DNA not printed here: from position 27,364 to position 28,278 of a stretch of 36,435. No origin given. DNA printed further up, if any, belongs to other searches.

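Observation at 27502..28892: Translationally coupled pair of family-less cytoplasmic proteins (204 aa + 250 aa) heading an operon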

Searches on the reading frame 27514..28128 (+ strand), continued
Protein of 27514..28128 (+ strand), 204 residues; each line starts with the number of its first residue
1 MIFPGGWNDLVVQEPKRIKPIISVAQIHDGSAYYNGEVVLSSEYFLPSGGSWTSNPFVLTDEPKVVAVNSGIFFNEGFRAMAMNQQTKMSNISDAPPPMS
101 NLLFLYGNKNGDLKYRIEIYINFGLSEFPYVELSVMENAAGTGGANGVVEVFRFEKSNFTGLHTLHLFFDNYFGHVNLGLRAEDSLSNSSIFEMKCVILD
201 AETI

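Call 54: fold_search(model_id=the predicted structure, library=viral)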
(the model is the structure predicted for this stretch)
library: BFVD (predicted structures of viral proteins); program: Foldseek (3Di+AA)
matches with E <= 10: 1172; with E <= 0.001: 1
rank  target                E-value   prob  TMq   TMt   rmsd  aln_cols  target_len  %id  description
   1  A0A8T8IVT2            5.9e-04  0.99  0.31  0.31  11.1       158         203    8  (no name in the UniProt tables at hand)
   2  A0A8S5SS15            2.0e-03  0.75  0.30  0.13  20.4       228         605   11  Baseplate protein [Siphoviridae sp. ct5wd11]
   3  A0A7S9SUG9            2.6e-03  0.85  0.31  0.10  11.4       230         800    9  GEVED domain-containing protein [Virus NIOZ-UU157]
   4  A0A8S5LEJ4            2.9e-03  0.63  0.23  0.08  10.6       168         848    8  Uncharacterized protein [Myoviridae sp. ctBDS4]
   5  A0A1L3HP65            4.1e-03  0.98  0.33  0.38  15.4       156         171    9  Glycoprotein vIgFam15 [Elephant endotheliotropic herpesvirus 1A]
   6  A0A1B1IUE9            4.6e-03  0.75  0.31  0.30  19.2       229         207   10  (no name in the UniProt tables at hand)
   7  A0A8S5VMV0            6.2e-03  0.97  0.30  0.41   6.7       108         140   11  (no name in the UniProt tables at hand)
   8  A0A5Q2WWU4            6.2e-03  0.91  0.25  0.19  12.7       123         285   10  Membrane glycoprotein (Fragment) [Dabie bandavirus]
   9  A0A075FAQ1            7.0e-03  0.93  0.29  0.34  15.2       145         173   10  ORF56 [Duck adenovirus 2]
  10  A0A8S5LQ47            7.0e-03  0.51  0.24  0.08  16.6       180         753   10  Uncharacterized protein [Myoviridae sp. ct0f722]
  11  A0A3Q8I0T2            7.4e-03  0.90  0.27  0.22   5.4       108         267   14  (no name in the UniProt tables at hand)
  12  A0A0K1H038            7.4e-03  0.87  0.29  0.30  17.9       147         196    8  Protein UL6 [Cynomolgus macaque cytomegalovirus strain Mauritius]
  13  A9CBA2                7.4e-03  0.84  0.26  0.29   9.4       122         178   11  Protein 105R [Snake adenovirus serotype 1]
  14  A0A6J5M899            7.4e-03  0.77  0.22  0.27   6.7       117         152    6  Uncharacterized protein [uncultured Caudovirales phage]
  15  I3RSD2                7.9e-03  0.89  0.24  0.32   8.3       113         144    8  Protein ORF54 [Goose adenovirus 4]
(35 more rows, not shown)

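Call 58: find_related_loci(query=A6, collection=metagenome_contigs, flank=10000)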
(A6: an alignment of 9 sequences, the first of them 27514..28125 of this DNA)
Query A6 (204 aa) in metagenome_contigs; peptide patterns used: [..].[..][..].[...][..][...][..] (x = any residue, [..] = any of these).
171 stretches matched a pattern; 4 encode a relative of the query (tblastn E <= 1e-3); 4 distinct loci.
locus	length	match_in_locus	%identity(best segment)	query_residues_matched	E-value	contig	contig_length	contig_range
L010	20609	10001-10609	90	1-203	7e-127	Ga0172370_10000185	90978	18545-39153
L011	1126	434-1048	42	1-204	4e-51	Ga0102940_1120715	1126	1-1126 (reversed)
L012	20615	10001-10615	39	1-204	3e-45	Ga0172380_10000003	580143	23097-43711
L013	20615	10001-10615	40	1-204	2e-44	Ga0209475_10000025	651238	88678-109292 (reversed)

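Call 61: list_cluster_members(proteins=[P0005, P0011, P0012, P0025, P0036, P0049, P0055, P0061, P0069, P0073])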
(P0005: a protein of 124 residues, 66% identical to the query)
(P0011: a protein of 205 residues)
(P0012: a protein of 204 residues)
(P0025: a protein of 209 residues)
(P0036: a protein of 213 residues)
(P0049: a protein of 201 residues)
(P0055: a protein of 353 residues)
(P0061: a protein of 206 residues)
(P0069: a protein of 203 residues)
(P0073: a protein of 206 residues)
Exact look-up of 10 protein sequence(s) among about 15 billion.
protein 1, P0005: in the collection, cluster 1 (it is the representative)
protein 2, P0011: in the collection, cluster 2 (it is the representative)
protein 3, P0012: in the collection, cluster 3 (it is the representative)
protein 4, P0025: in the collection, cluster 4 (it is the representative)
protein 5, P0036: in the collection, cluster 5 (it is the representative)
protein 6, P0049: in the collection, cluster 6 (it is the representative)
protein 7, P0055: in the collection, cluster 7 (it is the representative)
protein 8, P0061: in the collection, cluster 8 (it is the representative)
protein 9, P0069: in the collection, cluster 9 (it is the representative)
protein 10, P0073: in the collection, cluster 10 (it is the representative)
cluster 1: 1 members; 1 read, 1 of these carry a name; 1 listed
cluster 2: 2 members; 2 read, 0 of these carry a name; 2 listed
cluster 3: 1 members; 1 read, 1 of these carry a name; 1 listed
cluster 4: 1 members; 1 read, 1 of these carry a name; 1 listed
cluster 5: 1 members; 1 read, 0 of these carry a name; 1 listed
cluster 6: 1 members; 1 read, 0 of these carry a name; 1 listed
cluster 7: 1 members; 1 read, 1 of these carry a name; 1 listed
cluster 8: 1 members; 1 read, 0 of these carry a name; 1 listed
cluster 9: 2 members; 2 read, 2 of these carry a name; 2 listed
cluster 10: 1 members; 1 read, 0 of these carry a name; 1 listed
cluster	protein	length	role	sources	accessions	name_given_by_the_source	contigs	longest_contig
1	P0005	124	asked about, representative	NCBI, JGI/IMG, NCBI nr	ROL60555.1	hypothetical protein D9V86_09225 [Bacteroidetes/Chlorobi group bacterium ChocPot_Mid] | MAG: hypothetical protein D9V86_09225 [Bacteroidetes/Chlorobi group bacterium ChocPot_Mid]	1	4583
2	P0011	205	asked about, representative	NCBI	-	-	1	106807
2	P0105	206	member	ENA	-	-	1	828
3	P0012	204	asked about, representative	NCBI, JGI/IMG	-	hypothetical protein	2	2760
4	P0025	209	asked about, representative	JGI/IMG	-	hypothetical protein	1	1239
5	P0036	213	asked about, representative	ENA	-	-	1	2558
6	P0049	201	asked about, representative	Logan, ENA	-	-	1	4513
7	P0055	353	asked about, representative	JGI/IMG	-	hypothetical protein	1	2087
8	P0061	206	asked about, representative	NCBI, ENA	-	-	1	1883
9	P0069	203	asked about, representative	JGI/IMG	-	hypothetical protein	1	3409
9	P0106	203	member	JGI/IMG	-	hypothetical protein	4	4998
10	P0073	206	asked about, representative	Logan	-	-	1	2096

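Call 66: search_protein_families(library=pfam, proteins=[L012:10622-12382:+, L013:10622-12373:+, L008:10630-12237:+, L003:1473-3020:+, L001:9399-9818:+, L008:12466-13359:+, L012:12518-13024:+, L001:10686-11909:+], max_evalue=1)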
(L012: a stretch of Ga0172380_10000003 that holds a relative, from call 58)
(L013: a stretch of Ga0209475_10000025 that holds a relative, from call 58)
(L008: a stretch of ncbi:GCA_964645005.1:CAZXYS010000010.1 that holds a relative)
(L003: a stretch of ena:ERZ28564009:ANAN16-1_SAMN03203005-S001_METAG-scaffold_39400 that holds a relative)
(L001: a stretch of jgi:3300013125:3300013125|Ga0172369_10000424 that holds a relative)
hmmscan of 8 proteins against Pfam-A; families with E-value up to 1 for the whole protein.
L012:10622-12382:+ (587 aa): 0 families

L013:10622-12373:+ (584 aa): 1 family
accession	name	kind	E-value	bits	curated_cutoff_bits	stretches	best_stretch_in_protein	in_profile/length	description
PF22975.2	EPS8_2nd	-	0.72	10.5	27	1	61-163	31-134/155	EPS8 spectrin-like domain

L008:10630-12237:+ (536 aa): 1 family
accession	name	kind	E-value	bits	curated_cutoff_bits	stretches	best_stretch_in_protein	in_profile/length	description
PF15639.11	Tox-MPTase3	-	0.076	13.6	25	1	323-388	23-91/131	Metallopeptidase toxin 3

L003:1473-3020:+ (516 aa): 0 families

L001:9399-9818:+ (140 aa): 0 families

L008:12466-13359:+ (298 aa): 0 families

L012:12518-13024:+ (169 aa): 0 families

L001:10686-11909:+ (408 aa): 4 families
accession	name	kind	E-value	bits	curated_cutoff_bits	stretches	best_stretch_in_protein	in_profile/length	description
PF07494.17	Reg_prop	-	8.8e-08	31.9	20.4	2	76-96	4-23/24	Two component regulator propeller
PF18962.6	Por_Secre_tail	-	1.6e-07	31.9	27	1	329-405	1-74/75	Secretion system C-terminal sorting domain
PF13860.13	FlgD_ig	-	0.00037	20.9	27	1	340-396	12-76/79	FlgD Ig-like domain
PF13585.12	CHU_C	-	0.0044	17.5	27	1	345-400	25-78/86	CHU_C Type IX secretion signal domain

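Call 68: find_encoding_contigs(protein=P0049, flank=10000, max_places=3)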
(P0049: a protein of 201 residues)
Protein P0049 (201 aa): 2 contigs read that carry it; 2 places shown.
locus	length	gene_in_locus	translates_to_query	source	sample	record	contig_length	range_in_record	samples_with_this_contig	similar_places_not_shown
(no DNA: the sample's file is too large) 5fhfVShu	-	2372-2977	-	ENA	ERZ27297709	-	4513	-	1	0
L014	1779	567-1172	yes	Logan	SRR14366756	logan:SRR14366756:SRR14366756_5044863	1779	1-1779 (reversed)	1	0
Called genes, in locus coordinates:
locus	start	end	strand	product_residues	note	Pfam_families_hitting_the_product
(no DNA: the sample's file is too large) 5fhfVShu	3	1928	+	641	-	?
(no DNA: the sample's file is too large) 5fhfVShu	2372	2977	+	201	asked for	-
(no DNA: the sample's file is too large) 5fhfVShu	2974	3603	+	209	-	-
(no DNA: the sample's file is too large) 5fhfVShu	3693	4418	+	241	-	-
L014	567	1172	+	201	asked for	-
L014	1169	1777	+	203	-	?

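Call 69: find_encoding_contigs(protein=P0106, flank=10000, max_places=4)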
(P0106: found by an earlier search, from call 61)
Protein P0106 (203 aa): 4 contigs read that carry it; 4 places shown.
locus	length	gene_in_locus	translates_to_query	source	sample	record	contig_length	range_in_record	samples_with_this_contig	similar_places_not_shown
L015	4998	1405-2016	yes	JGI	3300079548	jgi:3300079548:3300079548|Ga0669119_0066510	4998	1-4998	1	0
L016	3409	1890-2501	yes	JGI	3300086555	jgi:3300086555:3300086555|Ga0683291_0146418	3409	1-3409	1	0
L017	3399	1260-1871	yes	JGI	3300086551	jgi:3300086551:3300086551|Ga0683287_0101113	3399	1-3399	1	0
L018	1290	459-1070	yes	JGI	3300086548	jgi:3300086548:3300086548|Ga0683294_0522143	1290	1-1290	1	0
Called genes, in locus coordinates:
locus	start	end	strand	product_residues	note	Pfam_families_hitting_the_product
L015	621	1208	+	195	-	-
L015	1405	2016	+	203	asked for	-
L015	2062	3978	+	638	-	-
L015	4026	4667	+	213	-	-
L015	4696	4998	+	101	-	?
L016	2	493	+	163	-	?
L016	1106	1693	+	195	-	-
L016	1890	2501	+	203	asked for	-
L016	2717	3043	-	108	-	-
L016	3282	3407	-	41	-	?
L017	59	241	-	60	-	-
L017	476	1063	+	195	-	-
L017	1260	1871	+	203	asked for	-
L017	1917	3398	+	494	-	?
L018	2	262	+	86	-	?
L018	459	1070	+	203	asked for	-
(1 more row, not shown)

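Call 72: search_protein_families(library=pfam, proteins=[L015:2062-3975:+, L017:1917-3398:+, L014:1169-1777:+, L009:372-1133:+, L016:2717-3043:-], max_evalue=1)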
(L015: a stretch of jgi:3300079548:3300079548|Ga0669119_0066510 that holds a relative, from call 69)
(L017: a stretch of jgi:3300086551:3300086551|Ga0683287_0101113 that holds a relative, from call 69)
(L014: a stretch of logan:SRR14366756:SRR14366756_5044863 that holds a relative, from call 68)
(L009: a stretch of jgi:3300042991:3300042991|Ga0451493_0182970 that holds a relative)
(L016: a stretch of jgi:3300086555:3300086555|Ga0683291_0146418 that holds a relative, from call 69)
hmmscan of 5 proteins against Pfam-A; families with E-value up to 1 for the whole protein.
L015:2062-3975:+ (638 aa): 1 family
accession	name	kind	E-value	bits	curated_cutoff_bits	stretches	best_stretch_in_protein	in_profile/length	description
PF00959.24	Phage_lysozyme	-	0.0025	18.6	22.3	1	225-356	4-109/125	Phage lysozyme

L017:1917-3398:+ (494 aa): 1 family
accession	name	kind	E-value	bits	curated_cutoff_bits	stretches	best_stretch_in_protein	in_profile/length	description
PF00959.24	Phage_lysozyme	-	0.00043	21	22.3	1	236-364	10-107/125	Phage lysozyme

L014:1169-1777:+ (203 aa): 0 families

L009:372-1133:+ (254 aa): 1 family
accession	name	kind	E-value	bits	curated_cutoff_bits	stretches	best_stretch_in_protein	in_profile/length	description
PF01995.21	NRD1_2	-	0.055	13.2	25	1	2-30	97-125/238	NrpR regulatory domains NRD1 and 2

L016:2717-3043:- (108 aa): 0 families
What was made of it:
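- Some have a sub-threshold Phage_lysozyme match, E 4e-4 to 2.5e-3 (call 72).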

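Call 75: find_related_loci(query=A7, collection=viral_contigs, flank=10000)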
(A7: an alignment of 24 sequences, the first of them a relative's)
Query A7 (201 aa) in viral_contigs; peptide patterns used: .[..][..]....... (x = any residue, [..] = any of these).
21 stretches matched a pattern, but none encodes a relative of the query by tblastn (E <= 1e-3).
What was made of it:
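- No relatives in IMG/VR contigs (call 75).
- Tried and rejected: IMG/VR has no relative (call 75).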

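Call 77: find_related_loci(query=A8, collection=genome_contigs, flank=10000)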
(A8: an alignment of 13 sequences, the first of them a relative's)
Query A8 (200 aa) in genome_contigs; peptide patterns used: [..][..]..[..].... (x = any residue, [..] = any of these).
56 stretches matched a pattern; 33 encode a relative of the query (tblastn E <= 1e-3); 33 distinct loci.
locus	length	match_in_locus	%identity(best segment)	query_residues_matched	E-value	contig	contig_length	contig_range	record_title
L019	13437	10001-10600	100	1-200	5e-134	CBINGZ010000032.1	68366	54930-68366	MAG TPA_asm: uncultured bacterium isolate SRR16817054_binner12_Refined_41 genome assembly, contig: ERZ27394105.139, whol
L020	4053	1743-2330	52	1-200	2e-63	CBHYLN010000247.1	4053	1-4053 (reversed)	MAG TPA_asm: uncultured bacterium isolate ERR14722427_metabat2_28 genome assembly, contig: ERZ27336822.12722, whole geno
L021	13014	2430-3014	53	1-199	2e-59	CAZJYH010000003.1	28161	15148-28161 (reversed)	MAG TPA_asm: uncultured Alphaproteobacteria bacterium isolate SRP342105_co1_110 genome assembly, contig: NODE_2189_lengt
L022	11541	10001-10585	50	1-200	6e-58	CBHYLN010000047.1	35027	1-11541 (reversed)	MAG TPA_asm: uncultured bacterium isolate ERR14722427_metabat2_28 genome assembly, contig: ERZ27336822.547, whole genome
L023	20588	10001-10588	49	1-200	1e-55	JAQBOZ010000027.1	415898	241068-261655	MAG: Chlorobiota bacterium isolate RYN_334 scaffold_3083552, whole genome shotgun sequence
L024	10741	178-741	49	1-194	2e-55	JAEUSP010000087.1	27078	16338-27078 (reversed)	MAG: Chlorobiota bacterium isolate new MAG-306 k141_2219253, whole genome shotgun sequence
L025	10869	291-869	48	1-199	4e-55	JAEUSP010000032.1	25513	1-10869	MAG: Chlorobiota bacterium isolate new MAG-306 k141_25123, whole genome shotgun sequence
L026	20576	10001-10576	49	1-198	9e-55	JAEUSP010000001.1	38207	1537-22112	MAG: Chlorobiota bacterium isolate new MAG-306 k141_4430223, whole genome shotgun sequence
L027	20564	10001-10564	49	1-194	3e-54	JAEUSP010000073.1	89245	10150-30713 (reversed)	MAG: Chlorobiota bacterium isolate new MAG-306 k141_2503488, whole genome shotgun sequence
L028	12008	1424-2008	51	1-199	1e-62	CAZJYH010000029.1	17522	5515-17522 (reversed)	MAG TPA_asm: uncultured Alphaproteobacteria bacterium isolate SRP342105_co1_110 genome assembly, contig: NODE_4331_lengt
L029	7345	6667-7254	48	1-200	2e-53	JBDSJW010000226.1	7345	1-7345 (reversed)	MAG: Candidatus Kapaibacterium sp. isolate cluster1_bin.331 k127_7200230, whole genome shotgun sequence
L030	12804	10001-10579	47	1-199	1e-52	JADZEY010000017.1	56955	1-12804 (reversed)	MAG: Armatimonadota bacterium isolate SJ842 c_000000284471, whole genome shotgun sequence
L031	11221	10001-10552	49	1-190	2e-52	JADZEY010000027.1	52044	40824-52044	MAG: Armatimonadota bacterium isolate SJ842 c_000000316410, whole genome shotgun sequence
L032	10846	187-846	42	1-200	2e-49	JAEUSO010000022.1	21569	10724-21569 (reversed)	MAG: Candidatus Kapaibacterium sp. isolate new MAG-305 NODE_22_length_21569_cov_3.622557, whole genome shotgun sequence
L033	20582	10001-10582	42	3-200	7e-47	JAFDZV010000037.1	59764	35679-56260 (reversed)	MAG: Bacteroidetes bacterium isolate SZAS-92 BACT-TMP-15__37__length-59764, whole genome shotgun sequence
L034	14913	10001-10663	40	1-200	1e-46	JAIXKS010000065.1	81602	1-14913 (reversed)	MAG: Chitinophagales bacterium isolate UW1SPNA035 one-stage_bin035_NODE_396, whole genome shotgun sequence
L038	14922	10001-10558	41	10-199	3e-44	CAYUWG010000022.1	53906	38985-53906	MAG TPA_asm: uncultured Chromatiales bacterium isolate SRP093185_co1_160 genome assembly, contig: NODE_234_length_53906_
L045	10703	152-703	36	10-200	1e-34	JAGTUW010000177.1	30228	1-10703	MAG: Bacteroidetes bacterium isolate SH-MAG12 SH-MAG12_contig_000177, whole genome shotgun sequence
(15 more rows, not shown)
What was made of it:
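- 33 loci lie in MAGs of the Kapaibacterium, Chlorobiota, Ignavibacteria and Bacteroidetes group, several per genome (call 77).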
